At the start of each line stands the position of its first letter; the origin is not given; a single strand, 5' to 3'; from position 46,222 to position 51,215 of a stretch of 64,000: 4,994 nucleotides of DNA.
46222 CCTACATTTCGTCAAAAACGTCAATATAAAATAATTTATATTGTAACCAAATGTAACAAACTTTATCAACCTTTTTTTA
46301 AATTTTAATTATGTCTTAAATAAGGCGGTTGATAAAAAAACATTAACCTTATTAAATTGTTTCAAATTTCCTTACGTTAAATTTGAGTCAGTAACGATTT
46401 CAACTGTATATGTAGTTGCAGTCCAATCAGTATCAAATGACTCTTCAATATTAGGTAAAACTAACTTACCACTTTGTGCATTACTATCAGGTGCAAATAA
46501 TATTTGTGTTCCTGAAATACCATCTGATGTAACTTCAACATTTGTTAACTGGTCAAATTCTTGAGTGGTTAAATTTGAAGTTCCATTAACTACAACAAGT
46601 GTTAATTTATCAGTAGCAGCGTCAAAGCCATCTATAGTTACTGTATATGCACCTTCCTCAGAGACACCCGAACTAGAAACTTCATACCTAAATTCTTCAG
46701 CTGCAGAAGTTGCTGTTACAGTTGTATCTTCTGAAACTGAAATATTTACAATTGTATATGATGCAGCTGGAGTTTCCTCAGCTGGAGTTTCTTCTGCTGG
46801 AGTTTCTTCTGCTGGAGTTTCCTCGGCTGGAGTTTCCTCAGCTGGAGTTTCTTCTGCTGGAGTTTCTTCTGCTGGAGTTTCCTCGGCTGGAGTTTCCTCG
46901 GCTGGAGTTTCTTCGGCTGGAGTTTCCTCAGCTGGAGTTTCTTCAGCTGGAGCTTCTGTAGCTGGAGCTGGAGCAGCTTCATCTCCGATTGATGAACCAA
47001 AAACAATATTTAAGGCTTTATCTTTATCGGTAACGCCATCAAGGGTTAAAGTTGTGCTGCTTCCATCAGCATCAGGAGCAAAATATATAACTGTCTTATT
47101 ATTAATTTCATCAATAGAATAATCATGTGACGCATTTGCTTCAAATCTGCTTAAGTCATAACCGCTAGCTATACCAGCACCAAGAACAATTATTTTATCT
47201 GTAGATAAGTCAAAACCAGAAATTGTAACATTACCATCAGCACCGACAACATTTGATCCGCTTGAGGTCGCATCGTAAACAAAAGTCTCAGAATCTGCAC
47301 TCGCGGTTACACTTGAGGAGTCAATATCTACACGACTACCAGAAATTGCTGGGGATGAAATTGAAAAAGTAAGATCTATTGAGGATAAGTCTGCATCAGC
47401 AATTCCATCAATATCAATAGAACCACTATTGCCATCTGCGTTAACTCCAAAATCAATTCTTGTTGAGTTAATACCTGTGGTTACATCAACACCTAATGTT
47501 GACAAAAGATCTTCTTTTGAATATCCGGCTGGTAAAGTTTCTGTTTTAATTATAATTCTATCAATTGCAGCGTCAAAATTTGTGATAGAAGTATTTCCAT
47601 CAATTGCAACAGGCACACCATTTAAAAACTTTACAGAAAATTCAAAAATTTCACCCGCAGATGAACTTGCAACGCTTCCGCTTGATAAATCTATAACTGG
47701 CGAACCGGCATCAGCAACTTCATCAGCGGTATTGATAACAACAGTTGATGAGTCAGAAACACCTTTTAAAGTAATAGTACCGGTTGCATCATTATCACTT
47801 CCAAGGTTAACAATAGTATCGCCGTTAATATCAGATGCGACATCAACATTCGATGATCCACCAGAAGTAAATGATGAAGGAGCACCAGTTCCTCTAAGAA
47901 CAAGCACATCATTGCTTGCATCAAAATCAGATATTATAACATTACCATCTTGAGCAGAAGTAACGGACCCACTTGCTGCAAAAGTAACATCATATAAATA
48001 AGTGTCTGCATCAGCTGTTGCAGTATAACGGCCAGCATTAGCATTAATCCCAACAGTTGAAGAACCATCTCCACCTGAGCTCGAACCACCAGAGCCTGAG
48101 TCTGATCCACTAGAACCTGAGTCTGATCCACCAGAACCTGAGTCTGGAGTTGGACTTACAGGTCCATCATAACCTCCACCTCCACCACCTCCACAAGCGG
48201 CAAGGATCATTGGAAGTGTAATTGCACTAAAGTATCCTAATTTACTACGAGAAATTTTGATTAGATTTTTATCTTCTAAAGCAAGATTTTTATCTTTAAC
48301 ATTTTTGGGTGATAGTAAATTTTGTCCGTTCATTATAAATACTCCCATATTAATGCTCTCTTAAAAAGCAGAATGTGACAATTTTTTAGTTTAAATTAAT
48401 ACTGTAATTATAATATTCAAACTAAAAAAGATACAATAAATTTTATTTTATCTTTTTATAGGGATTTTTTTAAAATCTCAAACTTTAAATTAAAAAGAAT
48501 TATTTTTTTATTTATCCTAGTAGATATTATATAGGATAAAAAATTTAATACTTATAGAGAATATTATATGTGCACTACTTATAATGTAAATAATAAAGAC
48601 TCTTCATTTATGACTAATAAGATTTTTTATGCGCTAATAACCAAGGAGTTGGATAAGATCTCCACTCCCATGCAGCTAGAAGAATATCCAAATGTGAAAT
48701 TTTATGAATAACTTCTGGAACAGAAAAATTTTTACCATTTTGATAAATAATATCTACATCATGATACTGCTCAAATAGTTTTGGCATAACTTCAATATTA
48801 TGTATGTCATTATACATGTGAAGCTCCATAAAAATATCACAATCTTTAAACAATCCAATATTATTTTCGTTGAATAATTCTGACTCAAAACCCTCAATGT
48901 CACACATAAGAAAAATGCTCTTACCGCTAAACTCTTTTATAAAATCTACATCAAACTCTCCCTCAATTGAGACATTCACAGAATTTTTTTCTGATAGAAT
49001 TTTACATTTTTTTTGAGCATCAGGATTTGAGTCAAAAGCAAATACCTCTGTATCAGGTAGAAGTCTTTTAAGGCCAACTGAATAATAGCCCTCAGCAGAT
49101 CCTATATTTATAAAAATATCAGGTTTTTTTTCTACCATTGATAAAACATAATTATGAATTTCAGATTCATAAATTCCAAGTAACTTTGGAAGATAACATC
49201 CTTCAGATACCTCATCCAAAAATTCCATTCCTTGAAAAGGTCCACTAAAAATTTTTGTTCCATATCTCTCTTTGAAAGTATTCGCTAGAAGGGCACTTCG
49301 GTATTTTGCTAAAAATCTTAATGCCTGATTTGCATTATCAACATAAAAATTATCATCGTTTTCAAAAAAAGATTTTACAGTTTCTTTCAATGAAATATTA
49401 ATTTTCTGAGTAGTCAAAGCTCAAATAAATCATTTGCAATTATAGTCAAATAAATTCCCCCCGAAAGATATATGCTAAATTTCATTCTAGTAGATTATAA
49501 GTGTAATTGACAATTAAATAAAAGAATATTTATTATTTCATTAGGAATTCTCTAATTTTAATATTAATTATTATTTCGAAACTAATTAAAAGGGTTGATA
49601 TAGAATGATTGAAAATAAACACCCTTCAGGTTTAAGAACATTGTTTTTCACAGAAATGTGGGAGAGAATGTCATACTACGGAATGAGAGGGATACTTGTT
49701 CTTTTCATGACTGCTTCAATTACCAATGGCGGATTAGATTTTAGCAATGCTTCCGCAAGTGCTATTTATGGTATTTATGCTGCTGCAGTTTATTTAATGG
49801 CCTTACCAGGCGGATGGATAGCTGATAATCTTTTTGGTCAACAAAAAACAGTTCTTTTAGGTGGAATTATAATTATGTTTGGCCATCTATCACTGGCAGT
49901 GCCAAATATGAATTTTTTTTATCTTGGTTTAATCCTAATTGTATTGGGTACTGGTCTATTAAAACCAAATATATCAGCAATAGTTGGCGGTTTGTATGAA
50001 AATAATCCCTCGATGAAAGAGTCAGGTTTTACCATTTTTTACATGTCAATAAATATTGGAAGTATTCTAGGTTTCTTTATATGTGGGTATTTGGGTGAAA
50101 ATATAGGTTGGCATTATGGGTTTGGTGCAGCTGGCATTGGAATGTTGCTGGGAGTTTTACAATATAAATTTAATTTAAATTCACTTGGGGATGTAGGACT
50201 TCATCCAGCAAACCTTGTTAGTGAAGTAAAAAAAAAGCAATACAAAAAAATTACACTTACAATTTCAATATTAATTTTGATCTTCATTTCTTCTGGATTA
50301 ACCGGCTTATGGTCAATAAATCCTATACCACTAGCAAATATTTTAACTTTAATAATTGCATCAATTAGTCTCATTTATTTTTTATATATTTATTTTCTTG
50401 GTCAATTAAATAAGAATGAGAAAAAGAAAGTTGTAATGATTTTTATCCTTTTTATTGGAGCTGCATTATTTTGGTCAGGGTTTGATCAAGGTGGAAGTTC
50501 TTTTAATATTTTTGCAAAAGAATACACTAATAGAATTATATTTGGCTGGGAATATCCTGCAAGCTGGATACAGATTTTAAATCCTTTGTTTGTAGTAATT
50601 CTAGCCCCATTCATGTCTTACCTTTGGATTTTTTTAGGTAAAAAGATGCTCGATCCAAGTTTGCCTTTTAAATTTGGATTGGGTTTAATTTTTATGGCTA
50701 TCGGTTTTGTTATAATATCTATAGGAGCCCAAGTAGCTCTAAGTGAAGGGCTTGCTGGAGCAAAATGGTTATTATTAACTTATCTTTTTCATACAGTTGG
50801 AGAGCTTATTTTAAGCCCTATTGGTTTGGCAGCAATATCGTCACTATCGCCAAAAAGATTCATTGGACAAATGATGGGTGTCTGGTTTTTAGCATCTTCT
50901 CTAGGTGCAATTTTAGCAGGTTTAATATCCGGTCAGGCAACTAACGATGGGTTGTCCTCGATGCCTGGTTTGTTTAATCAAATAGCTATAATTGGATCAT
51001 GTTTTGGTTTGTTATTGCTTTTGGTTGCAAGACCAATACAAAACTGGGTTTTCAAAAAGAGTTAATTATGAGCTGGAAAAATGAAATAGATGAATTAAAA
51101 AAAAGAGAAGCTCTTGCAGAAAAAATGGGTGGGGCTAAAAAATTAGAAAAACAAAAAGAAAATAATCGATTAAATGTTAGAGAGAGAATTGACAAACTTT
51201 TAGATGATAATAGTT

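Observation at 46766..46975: Near-perfect 15-bp x 14 tandem repeat with an internally duplicated 60-bp block, a likely strain-variable VNTR encoding a (PAEET)n spacer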

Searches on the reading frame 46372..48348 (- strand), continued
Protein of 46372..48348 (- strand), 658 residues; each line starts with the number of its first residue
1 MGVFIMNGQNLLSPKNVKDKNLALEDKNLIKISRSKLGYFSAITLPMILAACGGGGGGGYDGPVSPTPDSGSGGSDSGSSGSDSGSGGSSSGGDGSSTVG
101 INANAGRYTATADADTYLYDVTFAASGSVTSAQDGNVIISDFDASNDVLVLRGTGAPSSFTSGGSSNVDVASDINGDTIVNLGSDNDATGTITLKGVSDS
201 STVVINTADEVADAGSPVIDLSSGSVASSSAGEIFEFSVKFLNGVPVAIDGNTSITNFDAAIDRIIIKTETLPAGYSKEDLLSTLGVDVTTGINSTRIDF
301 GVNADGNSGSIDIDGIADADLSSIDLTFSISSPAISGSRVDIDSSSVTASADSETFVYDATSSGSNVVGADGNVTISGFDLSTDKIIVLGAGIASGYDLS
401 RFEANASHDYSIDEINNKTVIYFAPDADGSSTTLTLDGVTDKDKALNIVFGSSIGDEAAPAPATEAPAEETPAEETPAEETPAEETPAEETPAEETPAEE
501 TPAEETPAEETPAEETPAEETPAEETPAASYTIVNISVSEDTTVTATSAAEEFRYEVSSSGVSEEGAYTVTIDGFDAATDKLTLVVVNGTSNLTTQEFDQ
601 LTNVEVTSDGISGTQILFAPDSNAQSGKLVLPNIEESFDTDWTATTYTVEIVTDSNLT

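Call 38: fold_search(model_id=the predicted structure, library=pdb)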
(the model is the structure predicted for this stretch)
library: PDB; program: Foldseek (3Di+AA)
matches with E <= 10: 234; with E <= 0.001: 0
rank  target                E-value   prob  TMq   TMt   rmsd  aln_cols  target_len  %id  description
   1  1go8                  2.6e-03  0.98  0.11  0.15  18.2       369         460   10  The metzincin's methionine: PrtC M226L mutant (released 2002-10-17)
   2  1k7g                  3.0e-03  0.98  0.11  0.15  18.2       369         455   10  PrtC from Erwinia chrysanthemi (released 2002-10-19)
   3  3hda_P                3.0e-03  0.96  0.10  0.16  18.1       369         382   10  PrtC methionine mutants: M226A_DESY (released 2009-06-30)
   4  9euw                  3.6e-03  0.69  0.11  0.05  17.8       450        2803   10  Lymphostatin, conformation 2 (composite structure) (released 2025-04-09)
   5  1k7i                  4.3e-03  0.97  0.11  0.15  18.4       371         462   10  PrtC from Erwinia chrysanthemi: Y228F mutant (released 2002-10-19)
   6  1go7                  4.5e-03  0.97  0.11  0.15  18.2       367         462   10  The metzincin's methionine: PrtC M226C-E189K double mutant (released 2002-10-17)
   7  1k7q                  4.5e-03  0.96  0.11  0.14  18.2       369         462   10  PrtC from Erwinia chrysanthemi: E189A mutant (released 2002-10-20)
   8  3hb2                  7.6e-03  0.93  0.11  0.15  18.1       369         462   10  PrtC methionine mutants: M226I (released 2009-08-04)
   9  3hbu_P                1.1e-02  0.92  0.11  0.15  18.2       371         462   11  PrtC methionine mutants: M226H DESY (released 2009-07-21)
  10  2ml3_MODEL_1_A        1.0e-01  0.54  0.11  0.31  14.8       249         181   13  Solution Structure of AlgE6R3 subunit from the Azotobacter vinelandii Mannuronan C5-epimerase (released 2014-10-01)
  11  2ml2_MODEL_1_A        1.1e-01  0.94  0.12  0.44  12.4       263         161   13  Solution Structure of AlgE6R2 subunit from the Azotobacter vinelandii Mannuronan C5-epimerase (released 2014-10-01)
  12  1om8                  1.1e-01  0.44  0.10  0.14  17.8       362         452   11  CRYSTAL STRUCTURE OF A COLD ADAPTED ALKALINE PROTEASE FROM PSEUDOMONAS TAC II 18, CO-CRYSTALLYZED WITH 10 mM EDTA (released 2003-07-15)
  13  1han                  1.4e-01  0.08  0.09  0.13  16.1       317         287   11  CRYSTAL STRUCTURE OF THE BIPHENYL-CLEAVING EXTRADIOL DIOXYGENASE FROM A PCB-DEGRADING PSEUDOMONAD (released 1995-11-14)
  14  1kmy                  1.6e-01  0.13  0.09  0.16  15.2       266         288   11  Crystal Structure of 2,3-dihydroxybiphenyl 1,2-dioxygenase Complexed with 2,3-dihydroxybiphenyl under Anaerobic Conditio (released 2002-02-20)
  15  7zxg_A                1.7e-01  0.04  0.05  0.08  22.8       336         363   10  Pfs48/45 bound to Fab fragment of monoclonal antibody 10D8 (released 2022-06-22)
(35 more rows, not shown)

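Call 44: list_cluster_members(proteins=[P0007, P0009, P0035, P0043, P0063, P0019, P0033])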
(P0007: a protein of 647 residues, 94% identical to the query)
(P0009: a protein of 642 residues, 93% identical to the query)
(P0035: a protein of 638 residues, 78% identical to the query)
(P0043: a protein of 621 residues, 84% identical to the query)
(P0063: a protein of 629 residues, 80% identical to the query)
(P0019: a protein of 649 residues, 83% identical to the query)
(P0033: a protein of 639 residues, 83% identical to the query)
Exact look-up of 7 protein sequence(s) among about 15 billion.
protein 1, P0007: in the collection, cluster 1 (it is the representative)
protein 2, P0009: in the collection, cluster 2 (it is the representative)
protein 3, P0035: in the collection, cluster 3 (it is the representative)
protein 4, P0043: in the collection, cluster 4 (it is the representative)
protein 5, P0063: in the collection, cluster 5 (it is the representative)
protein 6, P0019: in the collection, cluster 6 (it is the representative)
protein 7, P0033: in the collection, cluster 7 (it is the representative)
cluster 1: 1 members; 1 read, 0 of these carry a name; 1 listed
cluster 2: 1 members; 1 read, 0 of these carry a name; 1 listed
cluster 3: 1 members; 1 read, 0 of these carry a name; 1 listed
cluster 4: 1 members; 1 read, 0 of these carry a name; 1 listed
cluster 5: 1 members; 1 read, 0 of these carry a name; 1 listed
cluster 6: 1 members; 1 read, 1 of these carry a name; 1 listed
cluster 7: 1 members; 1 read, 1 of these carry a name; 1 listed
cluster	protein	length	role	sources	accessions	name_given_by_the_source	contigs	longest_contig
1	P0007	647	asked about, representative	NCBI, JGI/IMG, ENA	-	-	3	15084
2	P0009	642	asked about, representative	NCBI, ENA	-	-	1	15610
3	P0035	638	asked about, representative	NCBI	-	-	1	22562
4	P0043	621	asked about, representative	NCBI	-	-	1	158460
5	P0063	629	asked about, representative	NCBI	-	-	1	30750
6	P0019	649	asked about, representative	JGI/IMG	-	hypothetical protein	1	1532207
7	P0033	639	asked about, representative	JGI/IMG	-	cell division septation protein DedD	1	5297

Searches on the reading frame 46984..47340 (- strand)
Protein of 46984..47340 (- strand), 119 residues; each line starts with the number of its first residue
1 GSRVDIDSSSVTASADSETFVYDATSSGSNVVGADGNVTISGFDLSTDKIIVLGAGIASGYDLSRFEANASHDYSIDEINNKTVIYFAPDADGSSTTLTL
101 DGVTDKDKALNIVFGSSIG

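Call 68: predict_structure(alignment_id=A3)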
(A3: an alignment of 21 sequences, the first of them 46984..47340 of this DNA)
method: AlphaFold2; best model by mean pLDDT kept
length: 119 residues; sequences in the alignment: 21
mean_pLDDT: 56.6   pTM: 0.52
mean pLDDT of the five models: 56.6, 50.2, 47.1, 45.7, 44.5
residues with pLDDT >= 90: 0; 70-90: 30; 50-70: 37; < 50: 52
segments of 3 or more residues with pLDDT < 50: 27-33, 55-61, 63-73, 80-82, 88-98, 100-106, 115-119
pLDDT, mean of each block of 10 residues (from residue 1): 74 79 55 58 71 52 44 48 50 46 51 49
secondary structure, 60 per line:
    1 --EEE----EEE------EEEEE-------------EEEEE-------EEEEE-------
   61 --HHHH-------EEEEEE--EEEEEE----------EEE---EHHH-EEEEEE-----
elements in order: E3-5 E10-12 E19-23 E37-41 E49-53 H63-66 E74-79 E82-87 E98-100 E109-114

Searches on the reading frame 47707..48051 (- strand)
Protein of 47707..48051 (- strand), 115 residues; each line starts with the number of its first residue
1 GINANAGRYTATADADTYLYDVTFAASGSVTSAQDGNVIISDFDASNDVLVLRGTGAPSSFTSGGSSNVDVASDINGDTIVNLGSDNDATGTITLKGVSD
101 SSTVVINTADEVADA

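Call 69: search_protein_representatives(alignment_id=A2)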
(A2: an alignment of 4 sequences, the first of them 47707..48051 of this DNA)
Query: 4 sequences, 122 profile positions. Proteins with E-value up to 0.001 (for the whole library): 202; up to 1e-10: 70; up to 1e-30: 10. The best 150 are listed.
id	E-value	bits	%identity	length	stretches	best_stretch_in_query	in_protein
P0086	2.8e-144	489.1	-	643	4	1-122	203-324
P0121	4.7e-116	398.0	-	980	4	1-121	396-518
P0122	1.3e-88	309.3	-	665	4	6-114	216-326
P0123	5.9e-83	291.1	-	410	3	2-120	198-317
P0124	9.2e-64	229.1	-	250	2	1-122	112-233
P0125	1.0e-48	180.5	-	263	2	1-116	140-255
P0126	1.6e-47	176.7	-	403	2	4-119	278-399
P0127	2.2e-44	166.6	-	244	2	3-117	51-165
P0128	4.4e-35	136.5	-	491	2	3-114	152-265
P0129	2.0e-32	127.9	-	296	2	4-117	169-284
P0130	1.5e-30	121.9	-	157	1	6-108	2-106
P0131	5.5e-30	120.1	-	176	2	1-56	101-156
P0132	7.8e-29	116.3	-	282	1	4-119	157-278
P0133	2.5e-26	108.2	-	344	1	4-117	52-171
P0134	3.9e-26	107.6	-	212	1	6-106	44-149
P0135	6.2e-26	107.0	-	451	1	4-120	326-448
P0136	1.7e-23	99.1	-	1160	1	4-118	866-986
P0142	3.6e-21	91.6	-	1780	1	4-117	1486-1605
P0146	2.1e-20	89.1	-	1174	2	4-119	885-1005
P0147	3.5e-20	88.4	-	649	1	4-117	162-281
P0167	1.5e-14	70.2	-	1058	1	3-112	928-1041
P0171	6.2e-14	68.2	-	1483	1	2-110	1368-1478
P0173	9.1e-14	67.7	-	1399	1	4-110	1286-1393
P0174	3.0e-13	66.0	-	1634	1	4-110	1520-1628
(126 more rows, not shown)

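Call 70: search_protein_families(library=ncbifam, proteins=[P0171, P0173, P0174, P0142, P0136, P0146, P0167], max_evalue=0.001)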
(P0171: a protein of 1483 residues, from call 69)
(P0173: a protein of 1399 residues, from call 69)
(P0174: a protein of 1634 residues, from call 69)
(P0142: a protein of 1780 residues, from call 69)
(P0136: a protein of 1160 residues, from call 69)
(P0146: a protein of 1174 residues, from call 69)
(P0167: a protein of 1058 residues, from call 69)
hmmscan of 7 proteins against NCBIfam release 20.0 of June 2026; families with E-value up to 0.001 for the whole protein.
P0171 (1483 aa): 10 families
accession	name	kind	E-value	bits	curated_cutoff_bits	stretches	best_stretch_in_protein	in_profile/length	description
NF046115.1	Ca_rpt_SMc04171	equivalog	5.6e-69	233.8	625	6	452-657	301-487/574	SMc04171 family calcium-binding repeat protein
NF033943.0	RTX_toxin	subfamily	6.9e-55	186.7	1000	6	684-765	662-743/930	RTX family hemolysin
NF035945.1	Zn_serralysin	subfamily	1.5e-47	162.9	500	6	793-874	317-390/462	serralysin family metalloprotease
NF033203.1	entero_EhxA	exception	5.7e-35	120.8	2000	6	573-658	700-785/997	enterohemolysin EhxA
NF053766.1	ZapA_metallo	exception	2.5e-32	112.6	940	3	793-874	328-410/483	ZapA family metalloprotease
NF050046.1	PueAB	exception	1.5e-27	96.3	670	3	603-768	370-546/616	polyurethane esterase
NF052454.1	BtaGlycanEglC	equivalog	4.8e-16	58.7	700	3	449-543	103-191/459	endo-1,3-1,4-beta-glycanase EglC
NF051884.1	ProteaseSapA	equivalog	1.6e-11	43.6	1200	2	706-799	300-400/644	protease SapA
TIGR03661.1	T1SS_VCA0849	domain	1e-07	33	17.6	0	255-327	1-73/91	type I secretion C-terminal target domain-containing protein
NF038329.2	gly_rich_SclB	equivalog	0.00024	20.1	325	0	589-850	126-330/442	LPXTG-anchored collagen-like adhesin Scl2/SclB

P0173 (1399 aa): 1 family
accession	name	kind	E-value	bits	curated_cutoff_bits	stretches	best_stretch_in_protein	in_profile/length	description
TIGR03296.1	M6dom_TIGR03296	domain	7.6e-05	22.7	110.8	1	91-208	109-228/286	M6 family metalloprotease domain-containing protein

P0174 (1634 aa): 5 families
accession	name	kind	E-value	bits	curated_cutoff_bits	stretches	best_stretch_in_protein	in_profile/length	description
NF035945.1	Zn_serralysin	subfamily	2.9e-70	237.7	500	1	22-340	50-367/462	serralysin family metalloprotease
NF053766.1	ZapA_metallo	exception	8.5e-49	166.9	940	1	24-359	61-397/483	ZapA family metalloprotease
NF051884.1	ProteaseSapA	equivalog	1e-45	156.6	1200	2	23-329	44-358/644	protease SapA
NF033814.1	copper_CopC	equivalog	1.4e-17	64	95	2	764-844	12-87/107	copper homeostasis periplasmic binding protein CopC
NF033943.0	RTX_toxin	subfamily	2e-09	36.2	1000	1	296-352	745-802/930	RTX family hemolysin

P0142 (1780 aa): 2 families
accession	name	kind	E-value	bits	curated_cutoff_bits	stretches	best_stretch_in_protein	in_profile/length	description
NF033943.0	RTX_toxin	subfamily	2.4e-14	52.5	1000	1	658-741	682-765/930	RTX family hemolysin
NF046115.1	Ca_rpt_SMc04171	equivalog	1e-10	41.4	625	1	656-748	416-507/574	SMc04171 family calcium-binding repeat protein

P0136 (1160 aa): 1 family
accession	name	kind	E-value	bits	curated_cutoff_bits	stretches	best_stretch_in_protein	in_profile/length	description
NF046115.1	Ca_rpt_SMc04171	equivalog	7.9e-08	31.9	625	1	118-198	284-362/574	SMc04171 family calcium-binding repeat protein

P0146 (1174 aa): 0 families

P0167 (1058 aa): 0 families

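Call 71: search_protein_families(library=pfam, proteins=[P0171, P0173, P0174, P0142, P0136, P0146, P0167], max_evalue=0.001)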
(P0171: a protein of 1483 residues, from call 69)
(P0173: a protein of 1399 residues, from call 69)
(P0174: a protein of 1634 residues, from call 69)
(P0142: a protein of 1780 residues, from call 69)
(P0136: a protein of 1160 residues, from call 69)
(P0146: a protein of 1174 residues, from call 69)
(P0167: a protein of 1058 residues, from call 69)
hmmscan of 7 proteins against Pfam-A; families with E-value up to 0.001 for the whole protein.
P0171 (1483 aa): 2 families
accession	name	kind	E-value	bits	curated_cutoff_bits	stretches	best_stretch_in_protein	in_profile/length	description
PF00353.25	HemolysinCabind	-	6.1e-75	247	23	13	624-658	1-35/36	RTX calcium-binding nonapeptide repeat (4 copies)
PF13205.12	Big_5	-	1.1e-21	77.9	23.6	1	955-1063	1-105/105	Bacterial Ig-like domain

P0173 (1399 aa): 1 family
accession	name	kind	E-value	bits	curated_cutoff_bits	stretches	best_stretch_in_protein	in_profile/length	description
PF00413.30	Peptidase_M10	-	0.00032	21.1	24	1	69-167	31-126/159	Matrixin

P0174 (1634 aa): 6 families
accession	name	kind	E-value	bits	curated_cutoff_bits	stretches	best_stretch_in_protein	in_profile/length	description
PF13205.12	Big_5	-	7.9e-56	187.7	23.6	3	760-871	1-105/105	Bacterial Ig-like domain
PF08548.17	Peptidase_M10_C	-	5.7e-23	82.1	20.7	1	212-358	3-110/193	Peptidase M10 serralysin C terminal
PF04234.18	CopC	-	4.9e-13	50.3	23.3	0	526-580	3-53/92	CopC domain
PF00353.25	HemolysinCabind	-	7.2e-11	42.3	23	2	314-348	1-35/36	RTX calcium-binding nonapeptide repeat (4 copies)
PF04151.21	PPC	-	2.6e-10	41.5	25.9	2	1019-1086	1-67/70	Bacterial pre-peptidase C-terminal domain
PF00413.30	Peptidase_M10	-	1.2e-06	28.9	24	1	22-141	2-125/159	Matrixin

P0142 (1780 aa): 1 family
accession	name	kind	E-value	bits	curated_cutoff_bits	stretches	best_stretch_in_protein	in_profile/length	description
PF00353.25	HemolysinCabind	-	3.8e-16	59.1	23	3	668-702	2-36/36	RTX calcium-binding nonapeptide repeat (4 copies)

P0136 (1160 aa): 1 family
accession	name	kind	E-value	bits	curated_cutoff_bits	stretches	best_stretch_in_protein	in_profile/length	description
PF00353.25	HemolysinCabind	-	2e-07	31.3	23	2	370-404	2-36/36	RTX calcium-binding nonapeptide repeat (4 copies)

P0146 (1174 aa): 0 families

P0167 (1058 aa): 0 families

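Call 79: search_protein_families(library=pfam, proteins=[P0121, P0122, P0147, P0135, P0128], max_evalue=0.01)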
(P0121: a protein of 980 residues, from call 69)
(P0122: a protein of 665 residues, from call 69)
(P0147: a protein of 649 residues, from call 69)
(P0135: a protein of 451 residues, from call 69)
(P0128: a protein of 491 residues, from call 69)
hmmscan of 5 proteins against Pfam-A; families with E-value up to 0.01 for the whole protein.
P0121 (980 aa): 4 families
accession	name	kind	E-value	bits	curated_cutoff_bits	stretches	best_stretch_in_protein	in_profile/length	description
PF03160.20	Calx-beta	-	3e-15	56.7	27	2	685-735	50-100/119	Calx-beta domain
PF22067.2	Cep192_D3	-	4.3e-05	24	27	0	668-715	23-71/99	Cep192 domain 3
PF09981.14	DUF2218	-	0.0013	19.5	29.1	0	687-723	31-67/88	Uncharacterized protein conserved in bacteria (DUF2218)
PF13927.12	Ig_3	-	0.003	18.5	30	0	648-715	3-78/78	Immunoglobulin domain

P0122 (665 aa): 0 families

P0147 (649 aa): 0 families

P0135 (451 aa): 0 families

P0128 (491 aa): 0 families

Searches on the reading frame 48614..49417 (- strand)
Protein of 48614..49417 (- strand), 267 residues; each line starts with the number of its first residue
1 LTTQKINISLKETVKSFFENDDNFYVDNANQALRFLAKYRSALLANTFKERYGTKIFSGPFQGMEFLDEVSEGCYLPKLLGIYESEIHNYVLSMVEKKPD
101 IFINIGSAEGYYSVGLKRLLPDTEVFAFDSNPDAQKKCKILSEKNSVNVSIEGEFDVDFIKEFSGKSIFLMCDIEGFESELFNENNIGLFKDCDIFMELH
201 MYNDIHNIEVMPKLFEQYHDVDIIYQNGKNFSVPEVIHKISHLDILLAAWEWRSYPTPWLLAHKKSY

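Call 13: search_protein_families(library=ncbifam, proteins=[window:48614-49417:-], max_evalue=0.001)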
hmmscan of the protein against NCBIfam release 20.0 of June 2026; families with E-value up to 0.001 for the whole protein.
window:48614-49417:- (267 aa): 1 family
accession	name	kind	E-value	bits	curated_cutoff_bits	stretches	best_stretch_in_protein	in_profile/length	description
TIGR01444.1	fkbM_fam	subfamily_domain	1.4e-06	28.9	37.7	0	102-151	2-52/143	FkbM family methyltransferase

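Call 34: search_protein_families(library=pfam, proteins=[window:48614-49417:-], max_evalue=0.001)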
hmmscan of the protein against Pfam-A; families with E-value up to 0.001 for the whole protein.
window:48614-49417:- (267 aa): 0 families

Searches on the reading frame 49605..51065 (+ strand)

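Call 13: search_protein_families(library=ncbifam, proteins=[window:49605-51065:+], max_evalue=0.001)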
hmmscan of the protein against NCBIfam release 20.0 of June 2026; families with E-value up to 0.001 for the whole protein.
window:49605-51065:+ (486 aa): 6 families
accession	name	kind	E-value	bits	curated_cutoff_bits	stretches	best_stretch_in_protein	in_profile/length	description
TIGR00924.1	yjdL_sub1_fam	subfamily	5.8e-121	404.8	130.2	1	5-477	7-470/475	oligopeptide:H+ symporter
NF007137.0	PRK09584.1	equivalog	1.8e-70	238.1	728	1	5-476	18-480/500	dipeptide/tripeptide permease DtpA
NF007575.0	PRK10207.1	equivalog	9.8e-64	215.9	856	1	7-444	13-437/489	dipeptide/tripeptide permease DtpB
NF012006.0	PRK15462.1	subfamily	3.7e-51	174.3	623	1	11-449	9-441/493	dipeptide permease DtpD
TIGR00926.1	2A1704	subfamily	2.2e-28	99.1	821.6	2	15-184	10-191/671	oligopeptide:H+ symporter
TIGR00880.1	2_A_01_02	superfamily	2.7e-05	24.3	131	1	57-183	6-130/141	multidrug resistance protein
